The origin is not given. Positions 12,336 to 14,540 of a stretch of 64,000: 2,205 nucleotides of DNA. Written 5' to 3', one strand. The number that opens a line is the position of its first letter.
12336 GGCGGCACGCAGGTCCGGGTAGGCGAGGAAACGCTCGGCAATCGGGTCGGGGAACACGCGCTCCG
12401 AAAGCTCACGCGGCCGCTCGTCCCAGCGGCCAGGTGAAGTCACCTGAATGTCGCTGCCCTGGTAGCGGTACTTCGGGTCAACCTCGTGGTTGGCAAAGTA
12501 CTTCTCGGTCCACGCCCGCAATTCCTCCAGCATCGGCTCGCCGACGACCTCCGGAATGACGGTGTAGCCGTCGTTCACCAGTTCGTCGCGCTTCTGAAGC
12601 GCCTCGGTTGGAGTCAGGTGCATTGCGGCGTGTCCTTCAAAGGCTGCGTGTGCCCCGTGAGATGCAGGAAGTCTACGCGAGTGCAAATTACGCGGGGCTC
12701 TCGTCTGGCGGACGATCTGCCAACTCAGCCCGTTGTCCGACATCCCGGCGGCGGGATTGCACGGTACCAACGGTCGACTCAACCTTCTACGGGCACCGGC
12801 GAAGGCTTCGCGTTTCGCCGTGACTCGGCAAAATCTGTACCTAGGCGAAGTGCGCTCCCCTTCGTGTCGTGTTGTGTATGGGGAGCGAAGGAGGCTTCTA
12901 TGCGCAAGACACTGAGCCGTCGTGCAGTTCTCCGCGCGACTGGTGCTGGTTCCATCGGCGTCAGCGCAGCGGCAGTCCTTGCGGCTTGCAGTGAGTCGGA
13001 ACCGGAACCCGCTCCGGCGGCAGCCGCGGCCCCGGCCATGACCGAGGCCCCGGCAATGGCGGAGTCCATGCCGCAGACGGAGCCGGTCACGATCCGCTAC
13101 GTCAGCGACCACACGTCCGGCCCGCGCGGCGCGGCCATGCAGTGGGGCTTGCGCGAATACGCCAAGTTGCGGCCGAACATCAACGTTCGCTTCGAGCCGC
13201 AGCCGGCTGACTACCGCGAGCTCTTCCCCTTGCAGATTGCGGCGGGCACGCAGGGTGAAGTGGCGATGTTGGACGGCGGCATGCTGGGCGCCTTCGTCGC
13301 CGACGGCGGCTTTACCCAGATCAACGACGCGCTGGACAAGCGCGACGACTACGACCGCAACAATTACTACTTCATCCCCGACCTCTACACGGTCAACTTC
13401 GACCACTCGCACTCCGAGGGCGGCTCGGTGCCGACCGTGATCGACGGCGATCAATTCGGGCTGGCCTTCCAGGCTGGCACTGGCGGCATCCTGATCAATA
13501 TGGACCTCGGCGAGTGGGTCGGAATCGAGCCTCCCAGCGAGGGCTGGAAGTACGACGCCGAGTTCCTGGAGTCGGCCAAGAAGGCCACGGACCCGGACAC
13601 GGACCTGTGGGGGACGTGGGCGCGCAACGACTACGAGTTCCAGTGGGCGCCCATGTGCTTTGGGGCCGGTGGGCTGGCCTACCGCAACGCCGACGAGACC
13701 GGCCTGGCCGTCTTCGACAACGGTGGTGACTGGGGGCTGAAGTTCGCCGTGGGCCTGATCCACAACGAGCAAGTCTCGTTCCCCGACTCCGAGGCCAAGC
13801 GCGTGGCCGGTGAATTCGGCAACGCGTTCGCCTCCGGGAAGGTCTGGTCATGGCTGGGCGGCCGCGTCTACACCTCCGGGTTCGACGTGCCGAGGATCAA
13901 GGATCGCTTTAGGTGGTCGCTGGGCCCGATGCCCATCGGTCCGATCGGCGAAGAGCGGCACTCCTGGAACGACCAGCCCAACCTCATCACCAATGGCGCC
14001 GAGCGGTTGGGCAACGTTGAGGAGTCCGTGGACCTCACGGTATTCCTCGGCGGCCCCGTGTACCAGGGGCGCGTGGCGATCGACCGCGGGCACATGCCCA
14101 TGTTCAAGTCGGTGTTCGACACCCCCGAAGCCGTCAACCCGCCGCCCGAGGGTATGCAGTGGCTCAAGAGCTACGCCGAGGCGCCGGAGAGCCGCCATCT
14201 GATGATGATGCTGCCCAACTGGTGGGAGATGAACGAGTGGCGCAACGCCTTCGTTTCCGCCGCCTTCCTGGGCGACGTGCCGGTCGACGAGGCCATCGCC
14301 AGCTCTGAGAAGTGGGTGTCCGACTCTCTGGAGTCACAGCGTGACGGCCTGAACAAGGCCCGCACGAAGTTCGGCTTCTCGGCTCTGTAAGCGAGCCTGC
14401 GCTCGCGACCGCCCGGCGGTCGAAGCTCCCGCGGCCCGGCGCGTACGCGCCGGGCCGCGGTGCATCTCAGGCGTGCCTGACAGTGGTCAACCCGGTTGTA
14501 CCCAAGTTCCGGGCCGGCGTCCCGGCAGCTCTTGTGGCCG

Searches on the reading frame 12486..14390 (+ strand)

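Call 28: search_protein_families(library=pfam, proteins=[window:12486-14390:+], max_evalue=0.00001)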
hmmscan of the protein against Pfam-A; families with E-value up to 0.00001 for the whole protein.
window:12486-14390:+ (634 aa): 1 family
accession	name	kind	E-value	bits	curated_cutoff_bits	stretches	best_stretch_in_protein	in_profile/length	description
PF01547.30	SBP_bac_1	-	2.7e-08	34.6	26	1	218-490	10-276/307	Bacterial extracellular solute-binding protein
